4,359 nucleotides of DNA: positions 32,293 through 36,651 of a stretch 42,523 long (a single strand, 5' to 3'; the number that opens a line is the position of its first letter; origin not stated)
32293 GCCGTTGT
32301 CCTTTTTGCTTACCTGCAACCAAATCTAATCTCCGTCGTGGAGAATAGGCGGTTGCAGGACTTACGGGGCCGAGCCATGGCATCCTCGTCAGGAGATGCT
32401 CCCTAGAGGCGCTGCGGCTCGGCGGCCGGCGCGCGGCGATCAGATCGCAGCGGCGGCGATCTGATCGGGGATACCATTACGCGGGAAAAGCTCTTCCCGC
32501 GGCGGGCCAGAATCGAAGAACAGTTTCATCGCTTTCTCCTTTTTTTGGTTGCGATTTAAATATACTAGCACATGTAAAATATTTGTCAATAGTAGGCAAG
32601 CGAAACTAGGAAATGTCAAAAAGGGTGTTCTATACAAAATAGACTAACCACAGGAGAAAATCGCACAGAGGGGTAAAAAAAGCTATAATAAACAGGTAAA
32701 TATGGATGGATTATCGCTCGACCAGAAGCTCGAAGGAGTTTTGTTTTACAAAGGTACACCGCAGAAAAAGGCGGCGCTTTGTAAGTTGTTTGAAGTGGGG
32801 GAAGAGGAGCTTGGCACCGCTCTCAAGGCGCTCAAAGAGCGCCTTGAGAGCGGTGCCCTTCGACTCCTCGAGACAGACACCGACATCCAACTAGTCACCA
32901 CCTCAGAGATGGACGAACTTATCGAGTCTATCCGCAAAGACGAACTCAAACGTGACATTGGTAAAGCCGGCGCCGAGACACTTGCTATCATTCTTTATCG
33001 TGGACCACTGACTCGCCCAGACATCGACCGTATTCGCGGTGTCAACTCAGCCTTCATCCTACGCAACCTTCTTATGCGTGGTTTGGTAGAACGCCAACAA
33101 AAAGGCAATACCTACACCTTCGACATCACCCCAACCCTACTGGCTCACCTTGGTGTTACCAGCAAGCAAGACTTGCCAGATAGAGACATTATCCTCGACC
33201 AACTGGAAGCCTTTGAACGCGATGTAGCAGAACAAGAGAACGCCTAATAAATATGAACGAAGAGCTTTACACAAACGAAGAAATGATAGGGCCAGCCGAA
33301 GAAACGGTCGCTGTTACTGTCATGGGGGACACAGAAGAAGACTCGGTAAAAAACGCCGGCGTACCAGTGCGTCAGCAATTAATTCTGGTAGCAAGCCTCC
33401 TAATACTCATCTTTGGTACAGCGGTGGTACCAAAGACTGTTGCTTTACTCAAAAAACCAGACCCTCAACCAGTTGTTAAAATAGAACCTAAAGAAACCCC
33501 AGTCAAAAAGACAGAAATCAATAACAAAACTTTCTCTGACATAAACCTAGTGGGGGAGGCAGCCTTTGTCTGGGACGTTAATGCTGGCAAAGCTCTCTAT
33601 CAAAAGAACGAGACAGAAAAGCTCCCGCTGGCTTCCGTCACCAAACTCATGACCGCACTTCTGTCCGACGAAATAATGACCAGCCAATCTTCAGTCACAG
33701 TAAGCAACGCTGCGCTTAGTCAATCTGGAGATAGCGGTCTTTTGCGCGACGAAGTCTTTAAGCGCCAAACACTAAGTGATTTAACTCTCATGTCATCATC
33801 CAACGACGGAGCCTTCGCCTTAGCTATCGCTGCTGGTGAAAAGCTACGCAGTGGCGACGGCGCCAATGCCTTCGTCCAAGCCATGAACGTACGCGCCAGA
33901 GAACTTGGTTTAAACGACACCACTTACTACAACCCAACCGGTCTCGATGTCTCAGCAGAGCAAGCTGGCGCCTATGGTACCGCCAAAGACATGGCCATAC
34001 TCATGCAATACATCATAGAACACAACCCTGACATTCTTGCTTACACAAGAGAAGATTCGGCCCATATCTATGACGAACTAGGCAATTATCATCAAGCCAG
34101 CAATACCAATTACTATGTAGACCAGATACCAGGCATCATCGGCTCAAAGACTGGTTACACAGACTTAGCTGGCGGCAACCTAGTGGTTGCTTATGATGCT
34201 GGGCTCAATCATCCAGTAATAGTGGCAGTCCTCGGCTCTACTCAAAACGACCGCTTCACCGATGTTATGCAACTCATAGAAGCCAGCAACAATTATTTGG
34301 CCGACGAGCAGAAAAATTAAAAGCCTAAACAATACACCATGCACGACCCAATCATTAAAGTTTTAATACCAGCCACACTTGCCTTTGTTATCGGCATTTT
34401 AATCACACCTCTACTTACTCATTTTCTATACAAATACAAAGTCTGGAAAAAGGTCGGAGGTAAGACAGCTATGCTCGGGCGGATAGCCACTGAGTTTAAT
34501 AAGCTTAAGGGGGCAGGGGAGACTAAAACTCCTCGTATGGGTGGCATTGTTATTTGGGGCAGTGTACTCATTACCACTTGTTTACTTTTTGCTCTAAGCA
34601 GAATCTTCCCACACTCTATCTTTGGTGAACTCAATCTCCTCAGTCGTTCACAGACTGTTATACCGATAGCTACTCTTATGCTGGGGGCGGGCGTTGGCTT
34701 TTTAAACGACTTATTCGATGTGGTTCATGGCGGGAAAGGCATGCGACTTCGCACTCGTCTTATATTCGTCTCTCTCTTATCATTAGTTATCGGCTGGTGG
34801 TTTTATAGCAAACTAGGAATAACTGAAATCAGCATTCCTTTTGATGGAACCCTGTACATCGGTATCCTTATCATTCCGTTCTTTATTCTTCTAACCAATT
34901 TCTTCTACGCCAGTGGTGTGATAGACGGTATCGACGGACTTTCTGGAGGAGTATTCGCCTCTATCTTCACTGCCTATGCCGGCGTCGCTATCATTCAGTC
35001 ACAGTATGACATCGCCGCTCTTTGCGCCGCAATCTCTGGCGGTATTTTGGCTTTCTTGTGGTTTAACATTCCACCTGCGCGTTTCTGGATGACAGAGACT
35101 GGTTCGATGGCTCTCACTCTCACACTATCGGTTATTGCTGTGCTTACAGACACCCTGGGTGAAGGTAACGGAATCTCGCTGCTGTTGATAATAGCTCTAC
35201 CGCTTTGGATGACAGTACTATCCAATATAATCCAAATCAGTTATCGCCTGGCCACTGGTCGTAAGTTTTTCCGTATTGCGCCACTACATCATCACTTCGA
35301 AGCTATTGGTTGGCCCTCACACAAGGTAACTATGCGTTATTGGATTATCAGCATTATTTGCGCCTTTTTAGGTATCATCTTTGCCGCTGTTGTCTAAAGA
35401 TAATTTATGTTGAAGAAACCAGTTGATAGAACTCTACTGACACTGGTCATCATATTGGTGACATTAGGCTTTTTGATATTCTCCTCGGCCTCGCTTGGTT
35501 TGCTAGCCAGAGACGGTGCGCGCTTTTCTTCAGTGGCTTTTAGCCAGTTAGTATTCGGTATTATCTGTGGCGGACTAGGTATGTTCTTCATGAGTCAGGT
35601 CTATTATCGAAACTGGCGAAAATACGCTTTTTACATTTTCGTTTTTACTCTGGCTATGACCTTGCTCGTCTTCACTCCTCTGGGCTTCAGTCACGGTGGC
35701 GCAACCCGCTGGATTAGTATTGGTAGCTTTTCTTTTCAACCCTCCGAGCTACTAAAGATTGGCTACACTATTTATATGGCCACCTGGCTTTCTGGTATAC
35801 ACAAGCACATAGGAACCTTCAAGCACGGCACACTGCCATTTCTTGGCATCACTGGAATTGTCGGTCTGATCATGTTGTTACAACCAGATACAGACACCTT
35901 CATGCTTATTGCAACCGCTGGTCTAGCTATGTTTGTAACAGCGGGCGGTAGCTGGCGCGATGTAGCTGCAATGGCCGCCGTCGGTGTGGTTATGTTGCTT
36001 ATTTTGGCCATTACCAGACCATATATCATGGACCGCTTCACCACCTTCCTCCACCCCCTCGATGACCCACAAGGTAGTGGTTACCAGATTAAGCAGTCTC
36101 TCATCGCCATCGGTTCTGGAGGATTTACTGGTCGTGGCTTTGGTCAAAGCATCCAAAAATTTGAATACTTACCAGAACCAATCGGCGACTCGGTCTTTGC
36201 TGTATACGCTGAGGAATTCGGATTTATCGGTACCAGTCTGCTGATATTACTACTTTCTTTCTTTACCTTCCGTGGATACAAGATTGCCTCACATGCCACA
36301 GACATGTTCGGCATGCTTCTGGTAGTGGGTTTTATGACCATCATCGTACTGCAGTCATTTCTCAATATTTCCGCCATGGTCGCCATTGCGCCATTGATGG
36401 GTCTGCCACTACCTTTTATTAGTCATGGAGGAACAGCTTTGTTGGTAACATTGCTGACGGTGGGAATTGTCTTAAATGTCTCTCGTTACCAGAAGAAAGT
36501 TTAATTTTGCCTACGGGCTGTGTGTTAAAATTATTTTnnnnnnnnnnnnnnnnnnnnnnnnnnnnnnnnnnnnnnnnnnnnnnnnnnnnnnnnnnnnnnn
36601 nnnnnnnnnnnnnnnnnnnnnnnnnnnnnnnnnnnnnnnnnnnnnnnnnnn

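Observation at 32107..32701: scpA and scpB are split by a self-contained antisense unit encoding a large GC-rich structured RNA, possibly with a 29-aa sORF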

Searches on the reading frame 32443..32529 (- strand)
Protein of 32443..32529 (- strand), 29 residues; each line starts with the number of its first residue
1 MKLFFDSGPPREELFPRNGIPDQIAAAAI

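Call 28: search_protein_families(library=ncbifam, proteins=[window:32443-32529:-], max_evalue=10)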
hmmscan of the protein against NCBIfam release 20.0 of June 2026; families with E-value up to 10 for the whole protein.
seq(29 aa): 0 families

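Call 29: search_protein_families(library=pfam, proteins=[window:32443-32529:-], max_evalue=10)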
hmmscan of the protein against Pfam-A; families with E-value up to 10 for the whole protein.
seq(29 aa): 0 families

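Call 86: search_protein_families(library=padloc, proteins=[window:32443-32529:-], max_evalue=0.1)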
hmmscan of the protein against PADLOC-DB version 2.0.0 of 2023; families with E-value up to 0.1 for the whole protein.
seq(29 aa): 0 families

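Call 87: search_protein_families(library=phrogs, proteins=[window:32443-32529:-], max_evalue=0.1)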
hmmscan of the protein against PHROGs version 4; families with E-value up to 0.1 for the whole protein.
seq(29 aa): 0 families

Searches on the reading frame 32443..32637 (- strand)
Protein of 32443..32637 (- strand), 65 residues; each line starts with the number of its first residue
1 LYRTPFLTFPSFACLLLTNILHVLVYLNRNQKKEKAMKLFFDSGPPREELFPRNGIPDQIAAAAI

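Call 12: search_protein_families(library=pfam, proteins=[window:32443-32637:-], max_evalue=0.01)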
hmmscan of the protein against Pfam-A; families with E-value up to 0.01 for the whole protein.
window:32443-32637:- (65 aa): 0 families

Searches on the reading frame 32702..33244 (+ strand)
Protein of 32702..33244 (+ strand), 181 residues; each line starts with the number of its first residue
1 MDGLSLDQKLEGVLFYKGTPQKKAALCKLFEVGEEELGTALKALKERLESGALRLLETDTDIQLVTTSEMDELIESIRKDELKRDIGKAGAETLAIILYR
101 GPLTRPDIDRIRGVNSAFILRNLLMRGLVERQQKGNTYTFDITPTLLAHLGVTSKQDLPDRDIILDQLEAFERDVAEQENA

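Call 11: find_homologous_proteins(query=window:32702-33244:+)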
Query window:32702-33244:+ (181 aa): 4103 proteins with E <= 0.001 among 4342 candidates; the best 120 are listed.
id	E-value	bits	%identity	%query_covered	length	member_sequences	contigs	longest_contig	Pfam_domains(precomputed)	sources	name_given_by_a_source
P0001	7.5e-109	379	100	100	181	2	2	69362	PF04079.23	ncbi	-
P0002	1.8e-80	287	74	99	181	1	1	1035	PF04079.23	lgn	-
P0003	1.9e-75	270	70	99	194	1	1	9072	PF04079.23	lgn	-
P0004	9.3e-75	268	71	99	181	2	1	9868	PF04079.23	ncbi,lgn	-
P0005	7.1e-74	265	72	99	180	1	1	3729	PF04079.23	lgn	-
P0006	1.6e-73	264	71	99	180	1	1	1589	PF04079.23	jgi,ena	-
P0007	2.1e-73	264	69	99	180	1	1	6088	PF04079.23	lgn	-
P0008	4.3e-73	263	70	98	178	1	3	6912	PF04079.23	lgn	-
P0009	2.5e-72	260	69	98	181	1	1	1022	PF04079.23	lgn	-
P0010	4.6e-71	256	67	97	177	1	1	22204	PF04079.23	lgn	-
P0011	6.0e-71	256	66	97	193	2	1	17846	PF04079.23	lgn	-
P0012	6.8e-71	256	68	98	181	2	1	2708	PF04079.23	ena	-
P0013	3.2e-70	254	69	97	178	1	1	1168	PF04079.23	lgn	-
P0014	3.9e-70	253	68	99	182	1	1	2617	PF04079.23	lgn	-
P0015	8.1e-70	252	65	98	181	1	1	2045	PF04079.23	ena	-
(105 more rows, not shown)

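Call 12: search_protein_families(library=pfam, proteins=[window:32702-33244:+], max_evalue=0.01)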
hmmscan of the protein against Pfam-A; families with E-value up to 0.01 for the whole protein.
window:32702-33244:+ (181 aa): 1 family
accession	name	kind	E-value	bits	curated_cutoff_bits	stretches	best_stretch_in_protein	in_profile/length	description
PF04079.22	SMC_ScpB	-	5.6e-34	117.5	27.4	1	9-160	2-159/160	Segregation and condensation complex subunit ScpB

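Call 14: find_related_loci(query=A1, collection=genome_contigs, flank=3000)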
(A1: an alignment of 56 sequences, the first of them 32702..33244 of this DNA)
Query A1 (181 aa) in genome_contigs; peptide patterns used: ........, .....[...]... (x = any residue, [..] = any of these).
600 stretches matched a pattern (row limit reached: there are more); 460 encode a relative of the query (tblastn E <= 1e-3); the best 80 are kept; 80 distinct loci.
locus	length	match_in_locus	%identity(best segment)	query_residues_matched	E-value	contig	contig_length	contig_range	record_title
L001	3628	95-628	63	4-181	2e-73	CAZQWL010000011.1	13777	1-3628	MAG TPA_asm: uncultured Candidatus Saccharibacteria bacterium isolate SRP345593_co1_165 genome assembly, contig: NODE_13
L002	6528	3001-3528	64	4-179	1e-72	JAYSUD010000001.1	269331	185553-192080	MAG: bacterium isolate GFS_12610 GFS_12610_0, whole genome shotgun sequence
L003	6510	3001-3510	66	4-173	9e-71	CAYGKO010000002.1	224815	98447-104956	MAG TPA_asm: uncultured Candidatus Saccharibacteria bacterium isolate ERP117304_co1_170 genome assembly, contig: NODE_62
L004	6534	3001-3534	61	4-181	3e-70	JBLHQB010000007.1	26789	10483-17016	MAG: Patiriisocius sp. isolate 3300055526_18 Ga0535637_0001253, whole genome shotgun sequence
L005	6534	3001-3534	63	2-180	4e-70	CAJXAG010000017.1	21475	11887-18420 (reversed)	TPA_asm: uncultured bacterium isolate ERR599159_bin.108_MetaBAT_v2.12.1_MAG genome assembly, contig: NODE_888_length_214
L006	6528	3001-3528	60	1-176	3e-69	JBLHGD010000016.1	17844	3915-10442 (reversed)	MAG: Candidatus Azotimanducaceae bacterium isolate 3300054976_96 Ga0535667_0004614, whole genome shotgun sequence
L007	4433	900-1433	57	4-181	8e-69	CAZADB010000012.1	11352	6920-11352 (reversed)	MAG TPA_asm: uncultured Candidatus Saccharibacteria bacterium isolate binchicken_co24_148 genome assembly, contig: NODE_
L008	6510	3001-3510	58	2-171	6e-68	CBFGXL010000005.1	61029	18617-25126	MAG TPA_asm: uncultured bacterium isolate SRR32277370_binner13_Refined_17 genome assembly, contig: ERZ27321089.30, whole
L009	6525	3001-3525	61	4-178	4e-68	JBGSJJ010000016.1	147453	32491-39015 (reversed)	MAG: Candidatus Paceibacteria bacterium isolate JTS-AC154 k141_314078, whole genome shotgun sequence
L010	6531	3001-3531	59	2-178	4e-67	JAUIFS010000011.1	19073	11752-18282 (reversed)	MAG: bacterium isolate Co_bin.11 NODE_16189_length_19073_cov_1.125303, whole genome shotgun sequence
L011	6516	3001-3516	59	3-174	4e-65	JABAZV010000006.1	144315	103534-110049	MAG: Patescibacteria group bacterium isolate HE327_NSB044 NODE_105_length_144315_cov_5.032060, whole genome shotgun sequ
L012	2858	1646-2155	60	3-172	1e-65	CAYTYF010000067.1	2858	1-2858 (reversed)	MAG TPA_asm: uncultured Candidatus Saccharibacteria bacterium isolate SRP342105_co2_33 genome assembly, contig: NODE_497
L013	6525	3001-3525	60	4-181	3e-65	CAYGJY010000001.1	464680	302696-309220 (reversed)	MAG TPA_asm: uncultured Candidatus Saccharibacteria bacterium isolate ERP117304_co1_113 genome assembly, contig: NODE_11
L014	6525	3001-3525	61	4-179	2e-65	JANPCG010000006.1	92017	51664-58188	MAG: Candidatus Kaiserbacteria bacterium isolate VAR_78_metabat_560 VAR_78_k141_3836170, whole genome shotgun sequence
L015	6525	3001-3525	60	4-178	6e-65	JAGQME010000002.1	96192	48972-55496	MAG: Candidatus Kaiserbacteria bacterium isolate HKST-UBA34 NODE_2_length_96192_cov_4.802611, whole genome shotgun seque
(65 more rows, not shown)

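Call 20: find_encoding_contigs(protein=P0004, flank=3000, max_places=3)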
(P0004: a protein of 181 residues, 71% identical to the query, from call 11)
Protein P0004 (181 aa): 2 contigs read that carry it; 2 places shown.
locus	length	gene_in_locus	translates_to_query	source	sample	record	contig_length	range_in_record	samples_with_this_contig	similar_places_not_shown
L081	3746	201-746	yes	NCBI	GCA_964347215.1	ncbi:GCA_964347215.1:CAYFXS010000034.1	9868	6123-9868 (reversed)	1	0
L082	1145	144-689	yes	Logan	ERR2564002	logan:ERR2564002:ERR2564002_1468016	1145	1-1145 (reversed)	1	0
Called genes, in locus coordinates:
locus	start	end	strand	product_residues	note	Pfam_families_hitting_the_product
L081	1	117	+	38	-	?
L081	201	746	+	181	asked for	PF04079:SMC_ScpB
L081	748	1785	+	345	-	PF00768:Peptidase_S11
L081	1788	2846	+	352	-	PF00953:Glycos_transf_4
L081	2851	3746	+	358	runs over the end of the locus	PF01098:FTSW_RODA_SPOVE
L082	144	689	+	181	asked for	PF04079:SMC_ScpB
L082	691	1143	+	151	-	?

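Call 21: find_encoding_contigs(protein=P0003, flank=3000, max_places=3)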
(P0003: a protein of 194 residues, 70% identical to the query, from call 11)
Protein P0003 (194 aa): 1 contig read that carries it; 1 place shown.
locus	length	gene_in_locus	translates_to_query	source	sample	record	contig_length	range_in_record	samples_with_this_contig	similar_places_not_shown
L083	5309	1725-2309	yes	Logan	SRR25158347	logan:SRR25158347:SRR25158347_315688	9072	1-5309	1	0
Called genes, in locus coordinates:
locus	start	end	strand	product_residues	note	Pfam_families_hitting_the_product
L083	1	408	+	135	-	?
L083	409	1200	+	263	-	PF02616:SMC_ScpA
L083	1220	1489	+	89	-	-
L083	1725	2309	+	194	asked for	PF04079:SMC_ScpB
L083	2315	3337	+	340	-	PF00768:Peptidase_S11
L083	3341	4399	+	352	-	PF00953:Glycos_transf_4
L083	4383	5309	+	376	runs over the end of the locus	PF01098:FTSW_RODA_SPOVE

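Call 22: find_encoding_contigs(protein=P0007, flank=3000, max_places=3)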
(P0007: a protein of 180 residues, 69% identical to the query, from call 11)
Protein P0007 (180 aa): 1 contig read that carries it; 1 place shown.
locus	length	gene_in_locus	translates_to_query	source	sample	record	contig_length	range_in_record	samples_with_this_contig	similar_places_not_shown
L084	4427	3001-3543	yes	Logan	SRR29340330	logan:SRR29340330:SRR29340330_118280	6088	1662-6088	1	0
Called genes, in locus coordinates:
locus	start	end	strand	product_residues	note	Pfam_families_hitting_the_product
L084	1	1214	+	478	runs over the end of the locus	PF02789:Peptidase_M17_N (weak), PF00883:Peptidase_M17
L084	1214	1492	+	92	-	PF13023:HD_3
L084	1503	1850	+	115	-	PF13023:HD_3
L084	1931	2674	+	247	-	PF02616:SMC_ScpA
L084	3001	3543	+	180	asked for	PF04079:SMC_ScpB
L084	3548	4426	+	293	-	?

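Call 38: find_related_loci(query=window:32702-33244:+, collection=metagenome_contigs, flank=2500)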
Query window:32702-33244:+ (181 aa) in metagenome_contigs; peptide patterns used: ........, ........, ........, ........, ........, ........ (x = any residue, [..] = any of these).
600 stretches matched a pattern (row limit reached: there are more); 188 encode a relative of the query (tblastn E <= 1e-3); the best 80 are kept; 80 distinct loci.
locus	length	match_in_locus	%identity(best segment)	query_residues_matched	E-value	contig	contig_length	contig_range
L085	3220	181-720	71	1-180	2e-83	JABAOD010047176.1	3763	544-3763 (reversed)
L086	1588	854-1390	71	1-179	1e-85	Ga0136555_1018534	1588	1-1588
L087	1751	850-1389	67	1-180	1e-81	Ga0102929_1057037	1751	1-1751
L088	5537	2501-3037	64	3-181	2e-72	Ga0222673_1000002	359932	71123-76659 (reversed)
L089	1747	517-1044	59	4-179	3e-71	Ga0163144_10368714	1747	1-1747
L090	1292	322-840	62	1-173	7e-71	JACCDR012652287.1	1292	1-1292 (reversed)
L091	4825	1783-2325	57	1-179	8e-65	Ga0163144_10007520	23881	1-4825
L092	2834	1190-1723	59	4-179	7e-65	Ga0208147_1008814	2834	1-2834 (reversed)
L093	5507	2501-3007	59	3-171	4e-64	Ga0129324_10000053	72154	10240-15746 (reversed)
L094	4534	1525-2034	63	4-171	2e-64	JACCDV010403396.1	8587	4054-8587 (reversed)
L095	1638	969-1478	61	4-171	1e-66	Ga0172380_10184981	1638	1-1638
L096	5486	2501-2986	61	10-171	5e-64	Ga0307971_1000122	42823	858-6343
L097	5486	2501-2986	61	10-171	1e-63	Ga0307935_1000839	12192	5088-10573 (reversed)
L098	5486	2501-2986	62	10-171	1e-63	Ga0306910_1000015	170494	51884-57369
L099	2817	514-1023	59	4-171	5e-64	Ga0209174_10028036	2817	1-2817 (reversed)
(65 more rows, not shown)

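Call 52: find_encoding_contigs(protein=P0001, flank=2000, max_places=5)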
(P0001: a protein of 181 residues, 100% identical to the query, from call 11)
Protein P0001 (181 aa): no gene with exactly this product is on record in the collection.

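Call 54: find_encoding_contigs(protein=P0128, flank=2500, max_places=5)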
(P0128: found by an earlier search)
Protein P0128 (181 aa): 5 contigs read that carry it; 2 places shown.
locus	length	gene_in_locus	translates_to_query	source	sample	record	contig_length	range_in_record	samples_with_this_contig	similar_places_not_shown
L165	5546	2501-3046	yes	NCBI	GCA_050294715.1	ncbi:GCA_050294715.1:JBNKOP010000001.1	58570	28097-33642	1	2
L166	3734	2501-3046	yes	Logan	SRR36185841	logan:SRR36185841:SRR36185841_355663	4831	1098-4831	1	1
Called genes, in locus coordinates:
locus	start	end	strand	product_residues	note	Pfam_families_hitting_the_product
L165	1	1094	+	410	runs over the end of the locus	PF02073:Peptidase_M29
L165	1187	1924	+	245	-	PF02616:SMC_ScpA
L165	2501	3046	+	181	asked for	PF04079:SMC_ScpB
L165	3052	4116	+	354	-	PF00768:Peptidase_S11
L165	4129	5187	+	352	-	PF00953:Glycos_transf_4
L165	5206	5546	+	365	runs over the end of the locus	PF01098:FTSW_RODA_SPOVE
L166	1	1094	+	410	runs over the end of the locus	PF02073:Peptidase_M29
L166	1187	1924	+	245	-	PF02616:SMC_ScpA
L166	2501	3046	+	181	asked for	PF04079:SMC_ScpB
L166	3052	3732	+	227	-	?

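Call 61: find_encoding_contigs(protein=P0005, flank=2500, max_places=3)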
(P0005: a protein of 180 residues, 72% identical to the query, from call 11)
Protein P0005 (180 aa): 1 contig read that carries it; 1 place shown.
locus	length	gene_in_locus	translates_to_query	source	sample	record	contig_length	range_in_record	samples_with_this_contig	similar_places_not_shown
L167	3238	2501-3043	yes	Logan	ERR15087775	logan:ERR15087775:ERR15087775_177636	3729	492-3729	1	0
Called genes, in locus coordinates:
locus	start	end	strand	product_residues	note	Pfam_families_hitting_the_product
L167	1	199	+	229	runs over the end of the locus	?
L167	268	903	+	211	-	PF12917:YfbR-like, PF13023:HD_3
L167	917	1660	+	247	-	PF02616:SMC_ScpA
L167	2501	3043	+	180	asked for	PF04079:SMC_ScpB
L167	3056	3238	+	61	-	?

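Call 62: find_encoding_contigs(protein=P0008, flank=2500, max_places=3)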
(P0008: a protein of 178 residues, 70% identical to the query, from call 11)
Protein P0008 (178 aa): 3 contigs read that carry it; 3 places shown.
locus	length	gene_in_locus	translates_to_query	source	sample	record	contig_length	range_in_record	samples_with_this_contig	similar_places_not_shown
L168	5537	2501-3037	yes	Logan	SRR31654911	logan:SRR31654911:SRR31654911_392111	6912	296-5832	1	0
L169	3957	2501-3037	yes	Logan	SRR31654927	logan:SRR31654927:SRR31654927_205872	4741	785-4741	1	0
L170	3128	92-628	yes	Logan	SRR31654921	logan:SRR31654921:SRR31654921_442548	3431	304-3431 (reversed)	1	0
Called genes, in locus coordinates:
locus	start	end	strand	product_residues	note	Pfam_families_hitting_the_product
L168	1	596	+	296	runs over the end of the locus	?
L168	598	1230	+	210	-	PF12917:YfbR-like, PF13023:HD_3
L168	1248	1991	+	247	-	PF02616:SMC_ScpA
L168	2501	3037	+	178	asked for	PF04079:SMC_ScpB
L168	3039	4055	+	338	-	PF00768:Peptidase_S11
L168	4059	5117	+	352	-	PF00953:Glycos_transf_4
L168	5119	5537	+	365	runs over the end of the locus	PF01098:FTSW_RODA_SPOVE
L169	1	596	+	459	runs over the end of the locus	?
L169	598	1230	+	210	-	PF12917:YfbR-like, PF13023:HD_3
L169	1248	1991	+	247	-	PF02616:SMC_ScpA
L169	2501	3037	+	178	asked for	PF04079:SMC_ScpB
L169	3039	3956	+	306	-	?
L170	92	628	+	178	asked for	PF04079:SMC_ScpB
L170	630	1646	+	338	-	PF00768:Peptidase_S11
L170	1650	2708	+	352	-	PF00953:Glycos_transf_4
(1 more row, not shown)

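Call 63: find_encoding_contigs(protein=P0002, flank=2500, max_places=3)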
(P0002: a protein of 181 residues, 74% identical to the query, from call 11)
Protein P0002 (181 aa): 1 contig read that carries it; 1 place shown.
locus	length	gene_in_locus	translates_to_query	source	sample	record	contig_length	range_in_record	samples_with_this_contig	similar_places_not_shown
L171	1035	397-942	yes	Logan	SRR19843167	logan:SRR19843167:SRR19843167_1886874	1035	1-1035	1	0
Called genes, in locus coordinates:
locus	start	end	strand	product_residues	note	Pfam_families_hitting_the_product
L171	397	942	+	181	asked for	PF04079:SMC_ScpB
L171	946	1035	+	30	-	?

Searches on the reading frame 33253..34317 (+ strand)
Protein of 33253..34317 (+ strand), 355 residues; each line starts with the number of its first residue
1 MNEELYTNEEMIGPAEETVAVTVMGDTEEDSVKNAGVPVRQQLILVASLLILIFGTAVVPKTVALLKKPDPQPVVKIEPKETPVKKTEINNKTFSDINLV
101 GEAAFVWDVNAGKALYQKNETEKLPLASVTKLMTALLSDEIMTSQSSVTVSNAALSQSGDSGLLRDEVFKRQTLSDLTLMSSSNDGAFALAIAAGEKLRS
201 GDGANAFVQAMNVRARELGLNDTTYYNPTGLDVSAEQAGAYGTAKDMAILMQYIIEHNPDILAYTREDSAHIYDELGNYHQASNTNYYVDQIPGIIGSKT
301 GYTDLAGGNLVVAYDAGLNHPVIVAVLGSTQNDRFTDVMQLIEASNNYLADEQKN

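Call 12: search_protein_families(library=pfam, proteins=[window:33253-34317:+], max_evalue=0.01)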
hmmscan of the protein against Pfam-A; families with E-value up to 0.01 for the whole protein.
window:33253-34317:+ (355 aa): 2 families
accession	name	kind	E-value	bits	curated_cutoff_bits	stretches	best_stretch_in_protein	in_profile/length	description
PF00768.25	Peptidase_S11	-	5.6e-42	144.3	27.6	1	98-329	9-237/239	D-alanyl-D-alanine carboxypeptidase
PF13354.11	Beta-lactamase2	-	0.00011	22.1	22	0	209-327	101-213/214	Beta-lactamase enzyme family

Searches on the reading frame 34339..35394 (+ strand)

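Call 85: search_protein_families(library=pfam, proteins=[window:34339-35394:+], max_evalue=0.0001)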
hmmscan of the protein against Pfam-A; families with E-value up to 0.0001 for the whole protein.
window:34339-35394:+ (352 aa): 1 family
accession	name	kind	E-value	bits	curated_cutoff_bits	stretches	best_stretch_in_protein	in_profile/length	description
PF00953.26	Glycos_transf_4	-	3.8e-20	72.9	27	1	110-269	5-158/160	Glycosyl transferase family 4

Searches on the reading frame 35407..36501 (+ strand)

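Call 85: search_protein_families(library=pfam, proteins=[window:35407-36501:+], max_evalue=0.0001)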
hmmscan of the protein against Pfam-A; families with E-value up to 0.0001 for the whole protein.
window:35407-36501:+ (365 aa): 1 family
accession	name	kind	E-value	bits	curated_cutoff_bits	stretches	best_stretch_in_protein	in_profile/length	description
PF01098.24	FTSW_RODA_SPOVE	-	4.3e-93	312.6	26.4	1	10-363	4-355/356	Cell cycle protein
